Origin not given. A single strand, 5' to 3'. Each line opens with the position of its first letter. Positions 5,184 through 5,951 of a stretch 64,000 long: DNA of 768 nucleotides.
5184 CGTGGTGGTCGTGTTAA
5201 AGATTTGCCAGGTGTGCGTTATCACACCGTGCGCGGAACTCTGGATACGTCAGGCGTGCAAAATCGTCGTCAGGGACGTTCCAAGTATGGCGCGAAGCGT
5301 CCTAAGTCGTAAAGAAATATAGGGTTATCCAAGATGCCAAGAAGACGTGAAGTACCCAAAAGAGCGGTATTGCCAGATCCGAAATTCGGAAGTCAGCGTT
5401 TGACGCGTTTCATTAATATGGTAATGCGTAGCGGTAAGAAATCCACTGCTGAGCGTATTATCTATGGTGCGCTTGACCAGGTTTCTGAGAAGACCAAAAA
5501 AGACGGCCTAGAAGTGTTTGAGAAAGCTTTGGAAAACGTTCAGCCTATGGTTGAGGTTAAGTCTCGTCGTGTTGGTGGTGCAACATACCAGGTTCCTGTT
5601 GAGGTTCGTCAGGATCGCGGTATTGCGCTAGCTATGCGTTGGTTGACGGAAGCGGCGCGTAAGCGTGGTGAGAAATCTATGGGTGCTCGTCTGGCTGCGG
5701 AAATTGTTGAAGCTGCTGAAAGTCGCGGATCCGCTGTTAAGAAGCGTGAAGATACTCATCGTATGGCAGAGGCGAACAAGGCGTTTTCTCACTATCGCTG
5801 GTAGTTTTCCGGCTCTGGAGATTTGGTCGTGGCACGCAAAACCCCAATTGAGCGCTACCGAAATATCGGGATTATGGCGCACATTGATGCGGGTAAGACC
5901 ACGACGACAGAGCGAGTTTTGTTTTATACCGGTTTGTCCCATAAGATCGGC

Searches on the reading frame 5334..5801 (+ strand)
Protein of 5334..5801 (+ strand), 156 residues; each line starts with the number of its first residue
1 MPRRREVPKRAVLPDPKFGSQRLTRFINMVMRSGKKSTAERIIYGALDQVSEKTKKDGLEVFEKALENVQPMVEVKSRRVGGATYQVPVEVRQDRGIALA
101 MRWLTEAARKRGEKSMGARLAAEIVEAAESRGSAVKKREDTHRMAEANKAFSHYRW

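Call 60: list_cluster_members(proteins=[window:4938-5309:+, window:5334-5801:+, window:7960-9147:+, window:34175-34654:+])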
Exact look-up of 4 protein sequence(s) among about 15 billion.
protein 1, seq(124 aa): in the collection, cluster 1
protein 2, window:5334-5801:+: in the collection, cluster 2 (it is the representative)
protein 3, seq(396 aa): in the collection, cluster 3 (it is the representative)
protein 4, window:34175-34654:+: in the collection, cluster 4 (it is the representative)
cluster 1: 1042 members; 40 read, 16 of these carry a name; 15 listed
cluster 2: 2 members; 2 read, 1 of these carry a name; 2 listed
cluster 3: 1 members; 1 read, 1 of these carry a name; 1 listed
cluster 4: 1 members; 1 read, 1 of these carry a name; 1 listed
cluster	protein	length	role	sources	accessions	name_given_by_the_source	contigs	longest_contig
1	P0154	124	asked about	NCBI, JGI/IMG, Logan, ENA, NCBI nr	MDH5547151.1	MAG: 30S ribosomal protein S12 [Gammaproteobacteria bacterium] | 30S ribosomal protein S12 [Gammaproteobacteria bacterium]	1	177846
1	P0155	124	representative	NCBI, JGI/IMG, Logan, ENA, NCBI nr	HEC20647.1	MAG TPA: 30S ribosomal protein S12 [Gammaproteobacteria bacterium] | 30S ribosomal protein S12 [Gammaproteobacteria bacterium]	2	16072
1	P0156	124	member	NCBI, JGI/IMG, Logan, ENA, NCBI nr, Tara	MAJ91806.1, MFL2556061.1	MAG: 30S ribosomal protein S12 [Legionellales bacterium] | 30S ribosomal protein S12 [Legionellales bacterium] | strand:+ start:325 stop:699 length:375 start_codon:yes stop_codon:yes gene_type:complete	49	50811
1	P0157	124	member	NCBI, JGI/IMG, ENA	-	small subunit ribosomal protein S12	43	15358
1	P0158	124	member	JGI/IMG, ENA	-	small subunit ribosomal protein S12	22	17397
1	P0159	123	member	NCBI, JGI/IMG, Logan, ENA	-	small subunit ribosomal protein S12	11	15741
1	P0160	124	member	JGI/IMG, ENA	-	small subunit ribosomal protein S12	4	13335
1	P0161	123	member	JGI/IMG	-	small subunit ribosomal protein S12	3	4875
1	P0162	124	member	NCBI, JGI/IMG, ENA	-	small subunit ribosomal protein S12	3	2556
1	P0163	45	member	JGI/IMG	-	small subunit ribosomal protein S12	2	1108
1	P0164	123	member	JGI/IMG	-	small subunit ribosomal protein S12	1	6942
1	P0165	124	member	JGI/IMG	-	small subunit ribosomal protein S12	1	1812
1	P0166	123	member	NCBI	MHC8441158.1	MAG: 30S ribosomal protein S12 [Candidatus Eutrophobiaceae bacterium]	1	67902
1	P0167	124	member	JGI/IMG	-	small subunit ribosomal protein S12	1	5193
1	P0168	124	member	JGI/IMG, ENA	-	small subunit ribosomal protein S12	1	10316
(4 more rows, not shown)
